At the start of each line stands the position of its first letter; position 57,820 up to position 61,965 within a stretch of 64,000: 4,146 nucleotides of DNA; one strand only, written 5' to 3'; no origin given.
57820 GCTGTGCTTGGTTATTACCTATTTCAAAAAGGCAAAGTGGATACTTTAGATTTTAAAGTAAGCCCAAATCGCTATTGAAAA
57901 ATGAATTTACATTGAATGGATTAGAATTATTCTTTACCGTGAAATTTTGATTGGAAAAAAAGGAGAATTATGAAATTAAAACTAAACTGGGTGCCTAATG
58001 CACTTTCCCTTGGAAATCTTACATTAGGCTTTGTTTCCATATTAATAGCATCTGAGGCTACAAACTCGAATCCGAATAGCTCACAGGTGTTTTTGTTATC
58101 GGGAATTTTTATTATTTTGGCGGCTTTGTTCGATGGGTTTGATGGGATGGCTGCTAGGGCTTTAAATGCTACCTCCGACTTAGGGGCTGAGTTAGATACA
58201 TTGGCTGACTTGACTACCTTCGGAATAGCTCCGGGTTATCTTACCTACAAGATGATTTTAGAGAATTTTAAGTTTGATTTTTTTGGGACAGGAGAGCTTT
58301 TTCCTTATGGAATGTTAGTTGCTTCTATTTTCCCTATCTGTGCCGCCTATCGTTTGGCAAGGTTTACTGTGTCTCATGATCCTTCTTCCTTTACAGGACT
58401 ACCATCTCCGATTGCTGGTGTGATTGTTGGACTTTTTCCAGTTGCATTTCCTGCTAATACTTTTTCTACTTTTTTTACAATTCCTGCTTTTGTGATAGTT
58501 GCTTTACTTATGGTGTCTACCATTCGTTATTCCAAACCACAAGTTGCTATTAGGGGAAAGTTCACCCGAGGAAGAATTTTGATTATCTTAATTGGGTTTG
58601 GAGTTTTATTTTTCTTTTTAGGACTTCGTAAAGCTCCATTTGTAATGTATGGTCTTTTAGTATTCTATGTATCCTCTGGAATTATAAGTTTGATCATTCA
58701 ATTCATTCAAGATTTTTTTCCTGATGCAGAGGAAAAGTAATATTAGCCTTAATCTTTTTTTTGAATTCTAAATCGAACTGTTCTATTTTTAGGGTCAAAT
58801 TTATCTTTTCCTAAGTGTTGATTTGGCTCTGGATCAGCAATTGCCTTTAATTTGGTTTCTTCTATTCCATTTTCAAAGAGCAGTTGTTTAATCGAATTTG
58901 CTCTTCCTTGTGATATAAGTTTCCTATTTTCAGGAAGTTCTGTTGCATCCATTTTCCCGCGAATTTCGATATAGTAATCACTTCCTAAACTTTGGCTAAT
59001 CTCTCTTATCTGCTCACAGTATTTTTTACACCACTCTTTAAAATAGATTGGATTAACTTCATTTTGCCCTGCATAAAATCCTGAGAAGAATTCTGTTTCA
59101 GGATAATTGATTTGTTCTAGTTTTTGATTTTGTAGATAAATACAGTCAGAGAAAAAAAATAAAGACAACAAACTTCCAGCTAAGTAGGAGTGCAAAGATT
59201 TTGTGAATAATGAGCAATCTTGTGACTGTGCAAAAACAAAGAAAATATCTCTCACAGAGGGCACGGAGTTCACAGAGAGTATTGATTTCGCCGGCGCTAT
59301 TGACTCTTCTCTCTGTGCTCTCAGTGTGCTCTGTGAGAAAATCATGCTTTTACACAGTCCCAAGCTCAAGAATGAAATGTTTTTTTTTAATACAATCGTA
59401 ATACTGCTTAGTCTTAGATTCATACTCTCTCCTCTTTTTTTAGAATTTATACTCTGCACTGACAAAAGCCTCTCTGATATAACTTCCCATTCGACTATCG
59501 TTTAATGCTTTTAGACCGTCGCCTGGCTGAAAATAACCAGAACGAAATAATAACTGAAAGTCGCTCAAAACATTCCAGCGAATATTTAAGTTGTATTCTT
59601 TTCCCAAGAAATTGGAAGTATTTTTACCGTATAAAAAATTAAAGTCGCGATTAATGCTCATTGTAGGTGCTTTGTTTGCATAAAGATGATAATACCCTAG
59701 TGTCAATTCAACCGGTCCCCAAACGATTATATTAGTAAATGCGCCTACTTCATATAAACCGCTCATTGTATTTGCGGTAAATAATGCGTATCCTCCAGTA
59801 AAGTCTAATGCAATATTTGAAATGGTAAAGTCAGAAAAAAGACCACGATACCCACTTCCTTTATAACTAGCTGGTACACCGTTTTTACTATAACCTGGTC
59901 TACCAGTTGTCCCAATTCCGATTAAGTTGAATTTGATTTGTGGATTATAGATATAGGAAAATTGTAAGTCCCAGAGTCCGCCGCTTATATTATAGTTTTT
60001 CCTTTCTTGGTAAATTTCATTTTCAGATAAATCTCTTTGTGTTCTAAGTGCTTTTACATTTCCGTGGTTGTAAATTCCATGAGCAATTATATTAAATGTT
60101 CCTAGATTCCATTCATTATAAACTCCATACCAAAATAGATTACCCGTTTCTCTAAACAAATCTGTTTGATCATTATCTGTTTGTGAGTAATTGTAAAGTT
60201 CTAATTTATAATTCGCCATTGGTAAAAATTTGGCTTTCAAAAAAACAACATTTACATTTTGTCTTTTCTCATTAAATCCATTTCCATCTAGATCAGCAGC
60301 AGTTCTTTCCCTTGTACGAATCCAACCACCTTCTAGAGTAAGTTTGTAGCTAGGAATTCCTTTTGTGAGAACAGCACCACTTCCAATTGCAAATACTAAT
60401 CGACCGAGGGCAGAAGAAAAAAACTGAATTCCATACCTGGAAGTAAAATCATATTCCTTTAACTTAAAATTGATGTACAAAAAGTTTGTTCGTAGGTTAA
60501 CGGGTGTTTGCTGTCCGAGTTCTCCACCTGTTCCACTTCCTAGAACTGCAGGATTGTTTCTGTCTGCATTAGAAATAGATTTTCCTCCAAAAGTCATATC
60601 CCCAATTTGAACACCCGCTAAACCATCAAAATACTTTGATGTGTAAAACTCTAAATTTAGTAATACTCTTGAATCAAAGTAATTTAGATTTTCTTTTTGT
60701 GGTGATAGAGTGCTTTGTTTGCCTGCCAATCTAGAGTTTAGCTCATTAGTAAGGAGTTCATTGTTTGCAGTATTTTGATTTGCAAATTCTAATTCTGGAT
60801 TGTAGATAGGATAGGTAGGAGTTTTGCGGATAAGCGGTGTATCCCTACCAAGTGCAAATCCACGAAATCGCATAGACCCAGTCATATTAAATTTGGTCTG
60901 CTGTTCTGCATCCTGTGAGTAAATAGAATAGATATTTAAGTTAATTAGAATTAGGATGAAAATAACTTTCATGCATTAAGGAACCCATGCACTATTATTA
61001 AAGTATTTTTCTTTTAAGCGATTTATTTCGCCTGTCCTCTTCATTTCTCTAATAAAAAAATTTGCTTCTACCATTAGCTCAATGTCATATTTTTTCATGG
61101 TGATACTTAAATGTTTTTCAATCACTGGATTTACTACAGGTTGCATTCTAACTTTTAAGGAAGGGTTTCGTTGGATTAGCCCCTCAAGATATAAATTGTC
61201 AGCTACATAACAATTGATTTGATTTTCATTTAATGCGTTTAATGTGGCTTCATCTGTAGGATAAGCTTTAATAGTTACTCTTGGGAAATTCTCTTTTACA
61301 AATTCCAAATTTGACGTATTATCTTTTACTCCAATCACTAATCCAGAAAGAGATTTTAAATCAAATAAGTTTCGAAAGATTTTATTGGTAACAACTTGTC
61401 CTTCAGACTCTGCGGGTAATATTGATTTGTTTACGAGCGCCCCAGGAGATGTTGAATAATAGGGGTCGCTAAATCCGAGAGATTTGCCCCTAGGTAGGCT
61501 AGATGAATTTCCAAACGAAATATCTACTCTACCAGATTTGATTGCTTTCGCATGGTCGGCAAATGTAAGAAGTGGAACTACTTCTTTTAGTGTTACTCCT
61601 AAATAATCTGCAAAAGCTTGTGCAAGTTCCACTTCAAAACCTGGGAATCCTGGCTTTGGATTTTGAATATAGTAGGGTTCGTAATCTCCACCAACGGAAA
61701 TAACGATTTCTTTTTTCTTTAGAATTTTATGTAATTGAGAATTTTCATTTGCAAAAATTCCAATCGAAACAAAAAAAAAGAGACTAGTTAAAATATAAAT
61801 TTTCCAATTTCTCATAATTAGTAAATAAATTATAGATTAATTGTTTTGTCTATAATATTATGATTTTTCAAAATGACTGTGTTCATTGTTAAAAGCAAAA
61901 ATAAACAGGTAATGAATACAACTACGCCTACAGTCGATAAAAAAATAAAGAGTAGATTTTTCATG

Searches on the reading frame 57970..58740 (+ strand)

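Call 71: search_protein_families(library=pfam, proteins=[window:57970-58740:+], max_evalue=0.001)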
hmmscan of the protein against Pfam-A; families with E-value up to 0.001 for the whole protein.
window:57970-58740:+ (256 aa): 1 family
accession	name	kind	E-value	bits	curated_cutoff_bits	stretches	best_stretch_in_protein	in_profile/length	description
PF01066.26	CDP-OH_P_transf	-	1.1e-15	58.7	22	1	8-178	3-137/152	CDP-alcohol phosphatidyltransferase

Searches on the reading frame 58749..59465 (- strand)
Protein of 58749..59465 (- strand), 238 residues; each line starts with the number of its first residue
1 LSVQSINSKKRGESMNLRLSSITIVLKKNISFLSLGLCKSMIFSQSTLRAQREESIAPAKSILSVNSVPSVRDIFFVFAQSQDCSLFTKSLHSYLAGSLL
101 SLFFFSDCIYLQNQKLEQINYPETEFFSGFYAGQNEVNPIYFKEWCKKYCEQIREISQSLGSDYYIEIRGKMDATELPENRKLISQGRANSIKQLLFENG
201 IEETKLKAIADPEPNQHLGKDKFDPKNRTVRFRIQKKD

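Call 71: search_protein_families(library=pfam, proteins=[window:58749-59465:-], max_evalue=0.001)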
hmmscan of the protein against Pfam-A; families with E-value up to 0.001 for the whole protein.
window:58749-59465:- (238 aa): 1 family
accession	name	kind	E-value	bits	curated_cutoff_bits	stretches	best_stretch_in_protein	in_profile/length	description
PF00691.25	OmpA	-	2.2e-05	25.1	27.2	1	151-210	15-78/98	OmpA family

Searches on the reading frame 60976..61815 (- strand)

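Call 71: search_protein_families(library=pfam, proteins=[window:60976-61815:-], max_evalue=0.001)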
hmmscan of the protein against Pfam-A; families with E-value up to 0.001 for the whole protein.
window:60976-61815:- (279 aa): 1 family
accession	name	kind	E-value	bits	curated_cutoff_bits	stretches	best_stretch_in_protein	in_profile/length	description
PF00497.25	SBP_bac_3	-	1.1e-19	71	26.4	1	37-273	1-131/132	Bacterial extracellular solute-binding proteins, family 3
